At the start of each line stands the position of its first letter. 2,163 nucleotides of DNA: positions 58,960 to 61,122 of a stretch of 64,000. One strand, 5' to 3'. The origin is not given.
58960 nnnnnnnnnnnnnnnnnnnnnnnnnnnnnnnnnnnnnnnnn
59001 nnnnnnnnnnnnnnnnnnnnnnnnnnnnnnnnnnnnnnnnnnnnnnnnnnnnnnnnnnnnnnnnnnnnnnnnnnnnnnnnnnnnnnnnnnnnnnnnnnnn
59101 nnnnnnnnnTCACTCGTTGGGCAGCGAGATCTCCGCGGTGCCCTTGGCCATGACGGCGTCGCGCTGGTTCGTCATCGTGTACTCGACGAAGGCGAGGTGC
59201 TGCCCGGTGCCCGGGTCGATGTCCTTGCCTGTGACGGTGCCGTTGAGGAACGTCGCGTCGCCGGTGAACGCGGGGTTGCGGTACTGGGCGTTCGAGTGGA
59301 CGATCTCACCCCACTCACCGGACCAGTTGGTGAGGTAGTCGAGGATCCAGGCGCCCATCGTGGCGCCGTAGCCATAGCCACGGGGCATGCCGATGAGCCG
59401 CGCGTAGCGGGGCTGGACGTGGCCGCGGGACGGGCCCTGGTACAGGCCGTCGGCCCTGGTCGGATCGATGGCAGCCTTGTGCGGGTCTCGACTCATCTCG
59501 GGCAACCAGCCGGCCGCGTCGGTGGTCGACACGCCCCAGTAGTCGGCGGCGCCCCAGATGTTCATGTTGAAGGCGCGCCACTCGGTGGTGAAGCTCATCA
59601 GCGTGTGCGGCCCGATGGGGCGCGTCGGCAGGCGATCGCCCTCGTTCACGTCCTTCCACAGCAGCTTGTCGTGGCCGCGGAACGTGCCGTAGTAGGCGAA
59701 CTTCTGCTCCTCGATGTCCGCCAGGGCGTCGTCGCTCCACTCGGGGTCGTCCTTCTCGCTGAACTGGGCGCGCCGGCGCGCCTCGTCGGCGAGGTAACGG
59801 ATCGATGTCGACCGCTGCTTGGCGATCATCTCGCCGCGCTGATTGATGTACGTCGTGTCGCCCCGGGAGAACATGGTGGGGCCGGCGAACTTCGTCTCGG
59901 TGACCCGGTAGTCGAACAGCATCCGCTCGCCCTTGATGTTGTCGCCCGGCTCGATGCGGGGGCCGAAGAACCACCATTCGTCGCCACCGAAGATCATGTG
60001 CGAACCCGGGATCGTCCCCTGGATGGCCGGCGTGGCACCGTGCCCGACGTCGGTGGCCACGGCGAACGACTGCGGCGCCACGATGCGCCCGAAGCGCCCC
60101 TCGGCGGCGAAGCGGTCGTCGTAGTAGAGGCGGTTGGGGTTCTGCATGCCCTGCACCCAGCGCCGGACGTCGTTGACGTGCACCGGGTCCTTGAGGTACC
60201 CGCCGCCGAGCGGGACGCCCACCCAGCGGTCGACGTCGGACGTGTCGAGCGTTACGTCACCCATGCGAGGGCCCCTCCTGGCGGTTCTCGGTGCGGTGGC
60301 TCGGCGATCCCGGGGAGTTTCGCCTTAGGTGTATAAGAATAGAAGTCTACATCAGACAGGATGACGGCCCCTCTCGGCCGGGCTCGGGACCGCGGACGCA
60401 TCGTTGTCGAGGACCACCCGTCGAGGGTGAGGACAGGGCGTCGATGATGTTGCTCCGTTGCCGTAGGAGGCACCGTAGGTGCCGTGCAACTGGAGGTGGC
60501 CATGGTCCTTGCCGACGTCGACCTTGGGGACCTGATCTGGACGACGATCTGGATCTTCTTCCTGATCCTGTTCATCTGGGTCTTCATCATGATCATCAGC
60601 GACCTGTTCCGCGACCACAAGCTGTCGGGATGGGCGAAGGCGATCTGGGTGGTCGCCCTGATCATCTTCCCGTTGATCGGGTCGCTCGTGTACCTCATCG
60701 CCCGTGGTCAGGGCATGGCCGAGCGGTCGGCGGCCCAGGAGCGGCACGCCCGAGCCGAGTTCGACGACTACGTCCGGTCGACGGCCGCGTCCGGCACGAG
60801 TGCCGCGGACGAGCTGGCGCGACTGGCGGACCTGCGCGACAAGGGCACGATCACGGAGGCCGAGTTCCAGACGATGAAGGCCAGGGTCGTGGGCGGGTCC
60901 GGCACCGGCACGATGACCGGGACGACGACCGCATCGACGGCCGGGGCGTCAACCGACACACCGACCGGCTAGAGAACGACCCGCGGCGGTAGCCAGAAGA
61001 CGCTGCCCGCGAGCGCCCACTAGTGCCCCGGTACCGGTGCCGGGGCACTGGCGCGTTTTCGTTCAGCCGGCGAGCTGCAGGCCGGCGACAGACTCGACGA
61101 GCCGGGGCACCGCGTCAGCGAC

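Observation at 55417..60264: Translationally chained MaoC dehydratase / CCR / acyl-CoA ligase / PECR-like reductase cassette of unknown role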

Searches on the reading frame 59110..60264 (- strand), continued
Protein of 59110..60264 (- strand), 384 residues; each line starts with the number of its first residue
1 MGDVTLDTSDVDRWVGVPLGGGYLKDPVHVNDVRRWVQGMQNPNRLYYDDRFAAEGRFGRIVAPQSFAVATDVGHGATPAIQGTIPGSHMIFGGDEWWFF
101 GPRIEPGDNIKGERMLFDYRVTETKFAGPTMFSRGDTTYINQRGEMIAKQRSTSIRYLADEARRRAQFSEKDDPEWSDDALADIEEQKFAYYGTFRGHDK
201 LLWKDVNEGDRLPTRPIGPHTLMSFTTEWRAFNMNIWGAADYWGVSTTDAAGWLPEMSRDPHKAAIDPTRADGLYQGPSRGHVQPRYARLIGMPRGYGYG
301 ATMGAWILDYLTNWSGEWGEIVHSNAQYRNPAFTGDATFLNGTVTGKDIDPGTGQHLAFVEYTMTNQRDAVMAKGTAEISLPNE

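Call 49: fold_search(model_id=the predicted structure, library=pdb)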
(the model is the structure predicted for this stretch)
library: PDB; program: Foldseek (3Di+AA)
matches with E <= 10: 1772; with E <= 0.001: 201
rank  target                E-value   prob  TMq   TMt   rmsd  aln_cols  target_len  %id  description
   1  5i7n                  2.3e-18  1.00  0.57  0.67  12.9       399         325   16  MaoC-like dehydratase (released 2016-07-06)
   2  4v12                  1.7e-17  1.00  0.62  0.70  11.8       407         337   17  Crystal structure of the MSMEG_6754 dehydratase from Mycobacterium smegmatis (released 2015-03-18)
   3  4e3e_A                3.9e-15  1.00  0.51  0.55  11.8       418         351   13  CRYSTAL STRUCTURE OF putative MaoC domain protein dehydratase from Chloroflexus aurantiacus J-10-fl (released 2012-03-21)
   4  8hgn                  5.1e-14  1.00  0.55  0.59  10.2       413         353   11  Crystal structure of MeaC (Mesaconyl-CoA hydratase) (released 2023-09-27)
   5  2uv8_G                5.7e-14  1.00  0.47  0.10  21.4       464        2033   10  Crystal structure of yeast fatty acid synthase with stalled acyl carrier protein at 3.1 angstrom resolution (released 2007-04-17)
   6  9p4w_A                6.5e-14  1.00  0.50  0.10  22.2       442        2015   12  Atomic model of wild type S. cerevisiae Fatty Acid Synthase (FAS) (released 2025-08-27)
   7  9p4v_A                2.3e-13  1.00  0.49  0.10  21.9       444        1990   13  Atomic model of wild type S. cerevisiae Fatty Acid Synthase (FAS) in complex with Palmitoyl-CoA (in vitro binding) (released 2025-08-27)
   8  8prv_G                2.6e-13  1.00  0.47  0.10  22.6       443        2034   12  Asymmetric unit of the yeast fatty acid synthase in the non-rotated state with ACP at the ketosreductase domain (FASam (released 2023-11-22)
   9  6ql9_L                2.6e-13  1.00  0.47  0.10  22.3       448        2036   12  Structure of Fatty acid synthase complex from Saccharomyces cerevisiae at 2.9 Angstrom (released 2020-03-18)
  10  6ql9_I                3.7e-13  1.00  0.47  0.10  22.1       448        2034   12  Structure of Fatty acid synthase complex from Saccharomyces cerevisiae at 2.9 Angstrom (released 2020-03-18)
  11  8psf_G                5.0e-13  1.00  0.51  0.10  22.0       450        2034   12  Asymmetric unit of the yeast fatty acid synthase in non-rotated state with ACP at the acetyl transferase domain (FASx  (released 2023-11-22)
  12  6ql9_J                5.3e-13  1.00  0.48  0.10  22.2       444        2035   12  Structure of Fatty acid synthase complex from Saccharomyces cerevisiae at 2.9 Angstrom (released 2020-03-18)
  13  7mku_B                6.3e-13  1.00  0.54  0.67  10.4       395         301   11  Crystal Structure of ENOYL COA-HYDRATASE2 from Arabidopsis thaliana (released 2022-05-11)
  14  6ql9_H                6.3e-13  1.00  0.47  0.10  22.3       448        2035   12  Structure of Fatty acid synthase complex from Saccharomyces cerevisiae at 2.9 Angstrom (released 2020-03-18)
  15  6ql5_G                8.5e-13  1.00  0.46  0.10  22.2       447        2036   11  Structure of fatty acid synthase complex with bound gamma subunit from Saccharomyces cerevisiae at 2.8 angstrom (released 2020-03-18)
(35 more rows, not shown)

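Call 65: list_cluster_members(proteins=[P0121, P0122, P0123, P0125, P0126, P0127, P0133, P0134, P0136, P0137])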
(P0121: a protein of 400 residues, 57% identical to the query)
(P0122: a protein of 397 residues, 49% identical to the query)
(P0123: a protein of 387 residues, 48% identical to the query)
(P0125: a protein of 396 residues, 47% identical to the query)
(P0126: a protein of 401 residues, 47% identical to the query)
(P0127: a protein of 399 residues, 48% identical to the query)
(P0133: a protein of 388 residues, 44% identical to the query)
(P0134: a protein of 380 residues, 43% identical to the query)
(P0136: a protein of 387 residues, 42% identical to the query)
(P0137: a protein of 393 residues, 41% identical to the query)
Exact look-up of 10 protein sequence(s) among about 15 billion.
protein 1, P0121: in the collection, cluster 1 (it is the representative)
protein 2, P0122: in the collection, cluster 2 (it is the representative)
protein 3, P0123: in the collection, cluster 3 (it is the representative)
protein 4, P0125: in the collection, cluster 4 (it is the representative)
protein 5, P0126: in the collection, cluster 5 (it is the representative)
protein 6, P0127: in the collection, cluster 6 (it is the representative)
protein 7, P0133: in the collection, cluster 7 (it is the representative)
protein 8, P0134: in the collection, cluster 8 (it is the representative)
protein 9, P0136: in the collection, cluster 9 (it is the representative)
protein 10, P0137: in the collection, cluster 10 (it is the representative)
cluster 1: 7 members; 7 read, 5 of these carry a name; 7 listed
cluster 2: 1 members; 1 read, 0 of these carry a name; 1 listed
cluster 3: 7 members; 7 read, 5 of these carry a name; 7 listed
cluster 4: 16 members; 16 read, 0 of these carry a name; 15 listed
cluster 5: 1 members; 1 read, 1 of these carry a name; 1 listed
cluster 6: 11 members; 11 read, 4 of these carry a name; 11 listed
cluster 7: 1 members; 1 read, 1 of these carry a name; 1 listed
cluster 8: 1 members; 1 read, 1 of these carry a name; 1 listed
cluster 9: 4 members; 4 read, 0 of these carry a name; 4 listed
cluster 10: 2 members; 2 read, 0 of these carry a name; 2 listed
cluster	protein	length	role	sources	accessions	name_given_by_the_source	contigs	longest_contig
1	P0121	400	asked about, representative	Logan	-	-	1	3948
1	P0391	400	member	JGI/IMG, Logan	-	hypothetical protein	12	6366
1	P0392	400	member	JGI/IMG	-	hypothetical protein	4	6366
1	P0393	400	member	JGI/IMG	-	hypothetical protein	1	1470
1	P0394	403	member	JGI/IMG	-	acyl dehydratase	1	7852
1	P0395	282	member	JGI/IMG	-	hypothetical protein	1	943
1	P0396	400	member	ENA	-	-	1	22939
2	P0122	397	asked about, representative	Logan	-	-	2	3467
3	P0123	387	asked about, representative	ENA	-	-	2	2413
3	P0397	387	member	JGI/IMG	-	acyl dehydratase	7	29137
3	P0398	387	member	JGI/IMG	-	acyl dehydratase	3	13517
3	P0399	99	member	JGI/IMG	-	acyl dehydratase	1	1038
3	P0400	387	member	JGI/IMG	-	acyl dehydratase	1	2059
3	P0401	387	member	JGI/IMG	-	acyl dehydratase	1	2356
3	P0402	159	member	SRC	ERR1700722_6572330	-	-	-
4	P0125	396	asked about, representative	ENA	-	-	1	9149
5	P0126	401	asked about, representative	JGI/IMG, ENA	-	acyl dehydratase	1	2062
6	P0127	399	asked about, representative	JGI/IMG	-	acyl dehydratase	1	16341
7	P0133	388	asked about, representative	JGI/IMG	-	acyl dehydratase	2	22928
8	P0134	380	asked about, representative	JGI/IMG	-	acyl dehydratase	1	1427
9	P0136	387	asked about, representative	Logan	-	-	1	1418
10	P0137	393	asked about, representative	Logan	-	-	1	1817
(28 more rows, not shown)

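Call 72: search_protein_families(library=ncbifam, proteins=[L010:11008-12795:+, L062:485-2695:+, L037:15065-16492:+, L013:6828-8324:+, L035:4400-5584:+, L074:11440-12621:-], max_evalue=1e-10)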
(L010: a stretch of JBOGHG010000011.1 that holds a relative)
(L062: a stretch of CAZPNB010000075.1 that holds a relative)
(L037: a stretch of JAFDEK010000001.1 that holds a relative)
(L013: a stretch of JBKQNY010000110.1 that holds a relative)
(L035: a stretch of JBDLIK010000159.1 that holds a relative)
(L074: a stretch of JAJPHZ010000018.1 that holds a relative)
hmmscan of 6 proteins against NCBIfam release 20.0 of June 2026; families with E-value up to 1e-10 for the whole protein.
L010:11008-12795:+ (596 aa): 10 families
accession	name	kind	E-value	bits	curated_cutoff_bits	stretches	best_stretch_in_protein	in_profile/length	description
NF045468.1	Opp5A_nikA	equivalog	2.9e-55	187.7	600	1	147-576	37-472/488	nickel ABC transporter substrate-binding protein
TIGR04028.1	SBP_KPN_01854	hypoth_equivalog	7.2e-38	130.4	468.5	1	149-575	25-492/509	TIGR04028 family ABC transporter substrate-binding protein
NF045467.1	Opp4A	equivalog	1.3e-37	129.3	650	1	268-575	201-540/556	oligopeptide ABC transporter substrate-binding protein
NF011942.0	PRK15413.1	equivalog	2.8e-37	128.6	594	1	149-471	53-380/512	glutathione ABC transporter substrate-binding protein GsiB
NF043070.1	DppA_dipep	equivalog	3.2e-37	128.3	1005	1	140-580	47-523/535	dipeptide ABC transporter periplasmic-binding protein DppA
NF011689.0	PRK15109.1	equivalog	5.3e-35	121.1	560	1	266-578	204-525/547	ABC transporter substrate-binding protein SapA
TIGR02294.1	nickel_nikA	equivalog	1.6e-32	112.7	393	1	149-437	30-328/501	nickel ABC transporter substrate-binding protein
NF047575.1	opine_bind_CntA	exception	2e-28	99.3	800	1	153-436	64-360/535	staphylopine-dependent metal ABC transporter substrate-binding lipoprotein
NF007287.0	PRK09755.1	equivalog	3.1e-19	69.2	1098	0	275-396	207-328/535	ABC transporter substrate-binding protein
NF011684.0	PRK15104.1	equivalog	1.7e-17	63.4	947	0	271-436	208-379/543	oligopeptide ABC transporter substrate-binding protein OppA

L062:485-2695:+ (737 aa): 3 families
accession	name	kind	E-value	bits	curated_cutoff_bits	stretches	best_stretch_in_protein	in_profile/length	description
NF050156.1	CapLactmsAlpCapA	equivalog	1.1e-194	648.6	1000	1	54-735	1-686/689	caprolactamase subunit alpha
NF042975.2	AcphenoCarb_ApcC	equivalog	1.2e-113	380.8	1500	1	55-728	10-703/733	acetophenone carboxylase subunit gamma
NF042960.1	AcphenoCarb_ApcA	equivalog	1.7e-70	238.1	1250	1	56-733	4-654/658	acetophenone carboxylase subunit alpha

L037:15065-16492:+ (476 aa): 7 families
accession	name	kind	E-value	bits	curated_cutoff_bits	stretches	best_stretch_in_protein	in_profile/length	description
NF052585.1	SucGlutTfsCaiB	equivalog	2.8e-51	174.4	750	1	76-456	9-386/394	succinate--glutarate CoA-transferase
NF003809.0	PRK05398.1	subfamily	1.1e-47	162.5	442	1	76-475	6-416/416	formyl-CoA transferase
TIGR03253.1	oxalate_frc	equivalog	8e-46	156.6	504.2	1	76-475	5-416/416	formyl-CoA transferase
NF041294.1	Scnl_mescCoAtase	equivalog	8.8e-41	140.3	700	1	77-455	6-380/381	succinyl-CoA:mesaconate CoA-transferase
NF008511.0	PRK11430.1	equivalog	2.5e-35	122.3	522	1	69-414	4-339/381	CoA:oxalate CoA-transferase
NF002914.1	PRK03525.1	equivalog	2.9e-17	62.7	413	1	73-474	8-396/400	L-carnitine CoA-transferase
TIGR04253.1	mesacon_CoA_iso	equivalog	4.4e-17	62.2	725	1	73-475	1-400/403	2-methylfumaryl-CoA isomerase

L013:6828-8324:+ (499 aa): 17 families
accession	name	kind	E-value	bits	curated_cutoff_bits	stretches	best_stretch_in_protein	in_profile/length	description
NF004811.0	PRK06158.1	subfamily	4e-130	434.2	421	1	113-497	8-380/384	acetyl-CoA acetyltransferase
NF006010.0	PRK08142.1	subfamily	2.5e-107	359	462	1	116-488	8-375/388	thiolase domain-containing protein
NF005892.0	PRK07855.1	subfamily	2.9e-71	240.4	469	1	115-480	8-374/390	lipid-transfer protein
NF004720.0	PRK06064.1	subfamily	1.9e-64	217.9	420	1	114-484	3-374/389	thiolase domain-containing protein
NF053570.1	AcCoTHIOL_METTL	equivalog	8.4e-50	169.7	600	1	169-485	59-371/385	acetyl-CoA acetyltransferase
NF009228.0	PRK12578.1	subfamily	3.3e-47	160.9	485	1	116-468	6-356/387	thiolase domain-containing protein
NF004982.0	PRK06365.1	equivalog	5.1e-46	157.6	695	2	117-359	20-258/430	thiolase domain-containing protein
NF006102.0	PRK08256.1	subfamily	1.4e-42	146.2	436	1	116-489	6-385/394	lipid-transfer protein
NF004715.0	PRK06059.1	equivalog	9.9e-41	140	424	1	117-484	8-387/399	lipid-transfer protein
NF053628.1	BnzsclthlBbsBGT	equivalog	2.2e-36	125.5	750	1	247-470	128-352/389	benzoylsuccinyl-CoA thiolase subunit BbsB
NF004810.0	PRK06157.1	equivalog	4.3e-35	121.6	403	1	116-485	10-383/400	acetyl-CoA acetyltransferase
NF005704.0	PRK07516.1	subfamily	6e-30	104.5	412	1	115-473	4-363/389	thiolase domain-containing protein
NF006180.0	PRK08313.1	subfamily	8.6e-30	103.8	514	1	117-483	8-370/389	thiolase domain-containing protein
NF004721.0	PRK06065.1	equivalog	1.9e-21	76.4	455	1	139-480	36-374/393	thiolase domain-containing protein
NF004722.0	PRK06066.1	equivalog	3e-21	75.8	516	1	263-480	147-367/385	thiolase domain-containing protein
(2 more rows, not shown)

L035:4400-5584:+ (395 aa): 20 families
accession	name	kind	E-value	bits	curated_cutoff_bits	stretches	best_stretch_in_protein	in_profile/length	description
NF003808.0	PRK05396.1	equivalog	1.2e-53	182.2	380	1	63-334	11-286/341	L-threonine 3-dehydrogenase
TIGR00692.1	tdh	equivalog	2.5e-51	174.7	458.35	1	66-336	12-287/340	L-threonine 3-dehydrogenase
NF041097.1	keto_inos_dh_IolM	equivalog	8.9e-51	172.7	450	1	62-387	37-387/389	scyllo-inosose 3-dehydrogenase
NF007375.0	PRK09880.1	equivalog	7.2e-43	146.7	469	1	54-388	5-341/344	L-idonate 5-dehydrogenase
NF007642.0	PRK10309.1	equivalog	1e-35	123.6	550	1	54-336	1-288/347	galactitol-1-phosphate 5-dehydrogenase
NF007489.0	PRK10083.1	equivalog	2.1e-33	115.7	376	1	54-329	1-277/339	Zn-dependent oxidoreductase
TIGR03366.1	HpnZ_proposed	hypoth_equivalog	7.1e-33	114.1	328.1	1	75-350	3-294/315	putative phosphonate catabolism associated alcohol dehydrogenase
NF010344.0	PRK13771.1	subfamily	5.6e-32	111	349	1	54-388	1-331/334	putative alcohol dehydrogenase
NF047908.1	AldhRedAhr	equivalog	2.6e-30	105.5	470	1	60-386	11-331/335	NADPH-dependent aldehyde reductase Ahr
NF006940.0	PRK09422.1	equivalog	5.1e-29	101.3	344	1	54-387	1-332/338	alcohol dehydrogenase AdhP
TIGR03201.1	dearomat_had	equivalog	2.2e-24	86.2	338.65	1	65-390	11-349/349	6-hydroxycyclohex-1-ene-1-carbonyl-CoA dehydrogenase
TIGR03989.1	Rxyl_3153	subfamily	3.7e-22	79.1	440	1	55-158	3-109/370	NDMA-dependent alcohol dehydrogenase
NF041172.1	AcrlCoa_red_Thmprot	equivalog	4.9e-22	78.3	500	1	54-388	1-332/334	acryloyl-CoA reductase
TIGR02822.1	adh_fam_2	subfamily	1.3e-19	70.4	283.5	1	64-386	14-326/329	zinc-binding alcohol dehydrogenase family protein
TIGR02824.1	quinone_pig3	subfamily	2.2e-18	66.3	296.8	0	167-334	92-262/325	putative NAD(P)H quinone oxidoreductase, PIG3 family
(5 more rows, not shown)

L074:11440-12621:- (394 aa): 0 families

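Call 73: search_protein_families(library=pfam, proteins=[P0182, P0184, P0265, P0225, P0209, P0258], max_evalue=0.001)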
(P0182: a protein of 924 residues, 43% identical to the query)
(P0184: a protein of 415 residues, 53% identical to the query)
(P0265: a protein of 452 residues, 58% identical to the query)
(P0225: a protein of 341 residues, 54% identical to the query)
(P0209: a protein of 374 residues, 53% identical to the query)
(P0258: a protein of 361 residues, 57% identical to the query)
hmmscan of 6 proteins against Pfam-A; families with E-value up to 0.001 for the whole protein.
P0182 (924 aa): 1 family
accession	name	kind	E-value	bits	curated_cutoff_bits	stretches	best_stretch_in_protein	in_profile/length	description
PF02770.24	Acyl-CoA_dh_M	-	4.2e-13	49.7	33.3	1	292-366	21-97/97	Acyl-CoA dehydrogenase, middle domain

P0184 (415 aa): 2 families
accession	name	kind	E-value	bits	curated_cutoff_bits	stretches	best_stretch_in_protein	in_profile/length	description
PF13452.11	FAS1_DH_region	-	5.2e-09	36.8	22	1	130-157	13-40/132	FAS1-like, dehydratase domain region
PF13193.12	AMP-binding_C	-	1.4e-08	35.9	24.5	1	6-64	17-74/76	AMP-binding enzyme C-terminal domain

P0265 (452 aa): 3 families
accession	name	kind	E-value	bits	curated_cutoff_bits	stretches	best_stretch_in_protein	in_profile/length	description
PF00501.34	AMP-binding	-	8e-21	74.7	29.9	1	3-194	182-384/384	AMP-binding enzyme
PF13193.12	AMP-binding_C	-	1e-12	49.2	24.5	1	244-319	1-74/76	AMP-binding enzyme C-terminal domain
PF13452.11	FAS1_DH_region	-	3.5e-10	40.6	22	1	386-448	24-85/132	FAS1-like, dehydratase domain region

P0225 (341 aa): 2 families
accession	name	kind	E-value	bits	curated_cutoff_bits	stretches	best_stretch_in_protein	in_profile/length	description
PF07044.18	DUF1329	-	1.7e-07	31.3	23.1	1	16-167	162-310/368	Protein of unknown function (DUF1329)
PF13452.11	FAS1_DH_region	-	4.1e-06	27.4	22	1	236-322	2-84/132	FAS1-like, dehydratase domain region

P0209 (374 aa): 1 family
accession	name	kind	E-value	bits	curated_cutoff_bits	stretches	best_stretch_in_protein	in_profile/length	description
PF13452.11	FAS1_DH_region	-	2.4e-07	31.4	22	1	90-155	69-131/132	FAS1-like, dehydratase domain region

P0258 (361 aa): 1 family
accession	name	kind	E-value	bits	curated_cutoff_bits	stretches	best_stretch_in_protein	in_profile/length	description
PF07690.21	MFS_1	-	5e-15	55.7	33.4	1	274-357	78-164/347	Major Facilitator Superfamily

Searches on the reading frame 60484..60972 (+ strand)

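Call 33: search_protein_families(library=pfam, proteins=[window:60484-60972:+], max_evalue=0.001)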
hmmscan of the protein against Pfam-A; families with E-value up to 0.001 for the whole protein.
window:60484-60972:+ (162 aa): 2 families
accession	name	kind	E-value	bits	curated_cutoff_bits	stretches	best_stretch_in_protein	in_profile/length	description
PF09851.14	SHOCT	-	7.1e-09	35.6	27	1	109-134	1-26/28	Short C-terminal domain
PF13396.11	PLDc_N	-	4.6e-06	26.9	23.3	1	28-74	1-41/42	Phospholipase_D-nuclease N-terminal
